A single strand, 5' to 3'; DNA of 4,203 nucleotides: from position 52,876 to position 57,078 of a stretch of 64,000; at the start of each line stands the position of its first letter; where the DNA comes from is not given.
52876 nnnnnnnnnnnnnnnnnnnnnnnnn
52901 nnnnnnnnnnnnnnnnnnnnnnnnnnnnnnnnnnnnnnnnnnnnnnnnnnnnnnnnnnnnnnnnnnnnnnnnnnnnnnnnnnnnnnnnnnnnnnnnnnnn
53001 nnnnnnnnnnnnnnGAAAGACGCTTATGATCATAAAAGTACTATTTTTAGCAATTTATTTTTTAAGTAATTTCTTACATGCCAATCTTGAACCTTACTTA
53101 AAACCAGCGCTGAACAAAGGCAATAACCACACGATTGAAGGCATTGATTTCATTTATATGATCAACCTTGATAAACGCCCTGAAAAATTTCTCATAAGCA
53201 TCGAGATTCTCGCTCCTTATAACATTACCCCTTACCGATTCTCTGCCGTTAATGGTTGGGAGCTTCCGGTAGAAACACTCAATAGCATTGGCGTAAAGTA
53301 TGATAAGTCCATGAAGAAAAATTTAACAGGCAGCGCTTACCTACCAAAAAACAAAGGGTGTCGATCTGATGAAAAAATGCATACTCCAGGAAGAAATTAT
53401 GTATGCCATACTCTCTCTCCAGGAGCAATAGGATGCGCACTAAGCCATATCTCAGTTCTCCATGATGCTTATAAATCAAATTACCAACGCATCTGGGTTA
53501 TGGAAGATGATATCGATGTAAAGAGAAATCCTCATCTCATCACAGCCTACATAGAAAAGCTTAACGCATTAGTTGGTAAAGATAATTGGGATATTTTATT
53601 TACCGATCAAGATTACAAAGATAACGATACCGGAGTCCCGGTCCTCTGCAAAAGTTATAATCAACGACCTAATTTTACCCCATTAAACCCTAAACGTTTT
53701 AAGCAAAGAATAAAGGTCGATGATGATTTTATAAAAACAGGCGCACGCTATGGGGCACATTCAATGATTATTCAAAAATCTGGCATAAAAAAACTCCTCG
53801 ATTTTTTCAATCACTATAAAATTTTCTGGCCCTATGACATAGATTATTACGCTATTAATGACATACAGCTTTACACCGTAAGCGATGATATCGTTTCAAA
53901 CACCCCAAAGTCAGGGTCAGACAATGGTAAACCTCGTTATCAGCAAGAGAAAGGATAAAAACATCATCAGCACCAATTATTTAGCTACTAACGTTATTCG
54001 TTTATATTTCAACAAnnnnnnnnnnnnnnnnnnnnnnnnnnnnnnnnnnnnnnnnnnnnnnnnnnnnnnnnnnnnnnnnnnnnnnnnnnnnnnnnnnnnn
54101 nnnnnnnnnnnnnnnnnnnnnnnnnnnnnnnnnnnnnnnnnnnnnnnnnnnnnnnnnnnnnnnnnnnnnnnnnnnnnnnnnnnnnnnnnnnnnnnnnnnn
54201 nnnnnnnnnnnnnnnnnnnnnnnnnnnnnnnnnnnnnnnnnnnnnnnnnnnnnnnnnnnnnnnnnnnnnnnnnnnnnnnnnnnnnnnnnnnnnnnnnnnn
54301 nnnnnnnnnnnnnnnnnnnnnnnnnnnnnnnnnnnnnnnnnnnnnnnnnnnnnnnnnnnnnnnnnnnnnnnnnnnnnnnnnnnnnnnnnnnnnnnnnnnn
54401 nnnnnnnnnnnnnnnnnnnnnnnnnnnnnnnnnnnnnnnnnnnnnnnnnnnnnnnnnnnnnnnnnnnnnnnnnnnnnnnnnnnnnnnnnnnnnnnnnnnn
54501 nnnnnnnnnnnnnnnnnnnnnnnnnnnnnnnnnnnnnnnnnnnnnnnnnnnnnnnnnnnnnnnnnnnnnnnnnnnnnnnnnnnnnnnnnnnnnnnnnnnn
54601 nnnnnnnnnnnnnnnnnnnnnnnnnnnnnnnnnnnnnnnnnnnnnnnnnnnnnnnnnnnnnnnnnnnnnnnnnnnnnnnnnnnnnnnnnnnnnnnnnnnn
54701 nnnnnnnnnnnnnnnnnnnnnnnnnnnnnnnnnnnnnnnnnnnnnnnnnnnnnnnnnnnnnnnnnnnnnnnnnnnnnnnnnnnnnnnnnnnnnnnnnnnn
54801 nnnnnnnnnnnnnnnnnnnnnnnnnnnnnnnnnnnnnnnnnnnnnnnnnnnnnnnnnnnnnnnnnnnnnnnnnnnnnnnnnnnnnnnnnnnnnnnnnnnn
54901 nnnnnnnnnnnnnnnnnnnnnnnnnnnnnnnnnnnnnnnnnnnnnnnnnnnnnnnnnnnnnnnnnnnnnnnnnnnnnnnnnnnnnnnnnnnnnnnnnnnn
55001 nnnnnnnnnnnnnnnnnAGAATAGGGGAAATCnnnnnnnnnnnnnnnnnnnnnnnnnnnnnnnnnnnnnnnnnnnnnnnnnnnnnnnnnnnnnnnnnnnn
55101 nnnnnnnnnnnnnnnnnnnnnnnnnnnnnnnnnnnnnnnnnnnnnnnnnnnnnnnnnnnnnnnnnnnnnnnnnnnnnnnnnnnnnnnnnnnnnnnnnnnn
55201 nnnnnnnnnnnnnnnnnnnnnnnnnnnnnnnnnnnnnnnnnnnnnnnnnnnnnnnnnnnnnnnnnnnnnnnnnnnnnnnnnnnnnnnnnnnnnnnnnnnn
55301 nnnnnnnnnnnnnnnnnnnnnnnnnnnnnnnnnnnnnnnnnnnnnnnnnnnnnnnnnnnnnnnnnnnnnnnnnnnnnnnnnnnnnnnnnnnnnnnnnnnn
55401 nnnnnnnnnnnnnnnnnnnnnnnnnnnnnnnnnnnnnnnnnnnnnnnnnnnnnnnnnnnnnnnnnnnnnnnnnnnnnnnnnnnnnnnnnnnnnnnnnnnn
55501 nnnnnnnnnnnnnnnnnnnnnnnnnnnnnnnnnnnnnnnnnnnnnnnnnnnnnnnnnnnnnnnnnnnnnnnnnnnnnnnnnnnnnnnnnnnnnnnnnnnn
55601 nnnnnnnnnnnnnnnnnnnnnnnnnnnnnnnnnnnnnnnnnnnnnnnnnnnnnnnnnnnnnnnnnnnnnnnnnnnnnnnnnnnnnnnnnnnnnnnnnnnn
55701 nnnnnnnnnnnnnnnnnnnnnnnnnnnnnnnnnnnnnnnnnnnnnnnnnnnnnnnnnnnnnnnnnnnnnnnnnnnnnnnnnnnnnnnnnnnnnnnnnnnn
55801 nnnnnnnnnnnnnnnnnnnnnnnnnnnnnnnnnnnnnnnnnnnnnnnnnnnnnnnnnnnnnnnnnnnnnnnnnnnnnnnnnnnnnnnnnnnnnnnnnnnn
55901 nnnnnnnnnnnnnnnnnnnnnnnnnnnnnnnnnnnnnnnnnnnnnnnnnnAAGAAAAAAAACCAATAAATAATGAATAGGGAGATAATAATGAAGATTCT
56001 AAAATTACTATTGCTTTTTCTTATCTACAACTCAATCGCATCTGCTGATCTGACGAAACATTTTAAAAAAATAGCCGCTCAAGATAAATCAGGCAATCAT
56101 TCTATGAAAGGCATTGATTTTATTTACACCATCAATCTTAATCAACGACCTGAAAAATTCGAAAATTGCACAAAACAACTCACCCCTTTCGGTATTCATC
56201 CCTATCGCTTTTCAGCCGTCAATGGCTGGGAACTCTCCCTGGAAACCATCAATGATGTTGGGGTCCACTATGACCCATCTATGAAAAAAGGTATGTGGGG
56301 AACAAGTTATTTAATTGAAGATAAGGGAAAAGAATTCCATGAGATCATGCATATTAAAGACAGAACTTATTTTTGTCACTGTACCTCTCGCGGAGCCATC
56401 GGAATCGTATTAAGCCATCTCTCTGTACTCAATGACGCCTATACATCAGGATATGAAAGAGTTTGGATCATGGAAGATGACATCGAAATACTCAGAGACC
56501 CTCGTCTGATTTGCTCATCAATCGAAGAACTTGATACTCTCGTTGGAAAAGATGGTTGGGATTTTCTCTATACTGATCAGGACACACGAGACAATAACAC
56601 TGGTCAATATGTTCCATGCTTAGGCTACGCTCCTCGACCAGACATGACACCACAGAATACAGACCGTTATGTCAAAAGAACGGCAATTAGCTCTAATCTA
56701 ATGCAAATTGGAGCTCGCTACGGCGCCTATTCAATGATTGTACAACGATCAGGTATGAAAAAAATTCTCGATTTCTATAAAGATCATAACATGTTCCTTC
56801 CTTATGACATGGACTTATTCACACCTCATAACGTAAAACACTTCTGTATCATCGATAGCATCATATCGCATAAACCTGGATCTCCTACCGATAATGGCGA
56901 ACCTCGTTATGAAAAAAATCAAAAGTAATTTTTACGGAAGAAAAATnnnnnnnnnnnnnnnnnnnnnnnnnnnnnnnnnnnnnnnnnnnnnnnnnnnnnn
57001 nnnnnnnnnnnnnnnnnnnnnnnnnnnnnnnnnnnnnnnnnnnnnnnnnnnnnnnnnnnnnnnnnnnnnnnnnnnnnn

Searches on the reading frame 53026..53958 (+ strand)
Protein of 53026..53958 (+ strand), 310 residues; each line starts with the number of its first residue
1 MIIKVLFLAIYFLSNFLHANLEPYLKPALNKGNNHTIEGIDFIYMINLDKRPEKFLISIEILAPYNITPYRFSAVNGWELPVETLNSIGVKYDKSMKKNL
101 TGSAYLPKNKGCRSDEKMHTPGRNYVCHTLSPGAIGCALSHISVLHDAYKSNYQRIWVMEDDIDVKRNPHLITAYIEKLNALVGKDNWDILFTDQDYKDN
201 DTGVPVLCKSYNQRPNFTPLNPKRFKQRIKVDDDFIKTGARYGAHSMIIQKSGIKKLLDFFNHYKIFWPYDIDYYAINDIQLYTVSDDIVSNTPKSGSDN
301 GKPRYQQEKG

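Call 52: search_protein_families(library=pfam, proteins=[window:53026-53958:+], max_evalue=0.001)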
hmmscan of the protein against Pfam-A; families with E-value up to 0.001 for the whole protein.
window:53026-53958:+ (310 aa): 1 family
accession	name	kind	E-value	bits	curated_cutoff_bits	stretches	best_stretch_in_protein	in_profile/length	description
PF01755.23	Glyco_transf_25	-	6.2e-16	59.3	24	1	43-270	4-195/199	Glycosyltransferase family 25 (LPS biosynthesis protein)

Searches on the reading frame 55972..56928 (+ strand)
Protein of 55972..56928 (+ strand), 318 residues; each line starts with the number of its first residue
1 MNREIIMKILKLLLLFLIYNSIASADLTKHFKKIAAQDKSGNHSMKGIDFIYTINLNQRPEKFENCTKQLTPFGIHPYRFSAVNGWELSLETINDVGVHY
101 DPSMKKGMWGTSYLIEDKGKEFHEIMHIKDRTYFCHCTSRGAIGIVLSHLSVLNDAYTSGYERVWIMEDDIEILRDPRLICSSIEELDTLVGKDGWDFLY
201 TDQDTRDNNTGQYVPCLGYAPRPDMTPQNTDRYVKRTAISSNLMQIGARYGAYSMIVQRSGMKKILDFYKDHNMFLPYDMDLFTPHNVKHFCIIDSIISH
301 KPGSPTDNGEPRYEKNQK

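Call 52: search_protein_families(library=pfam, proteins=[window:55972-56928:+], max_evalue=0.001)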
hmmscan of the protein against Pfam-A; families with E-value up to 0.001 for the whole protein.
window:55972-56928:+ (318 aa): 1 family
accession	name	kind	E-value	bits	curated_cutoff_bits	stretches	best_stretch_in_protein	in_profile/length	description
PF01755.23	Glyco_transf_25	-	9.2e-07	29.4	24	1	50-279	3-196/199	Glycosyltransferase family 25 (LPS biosynthesis protein)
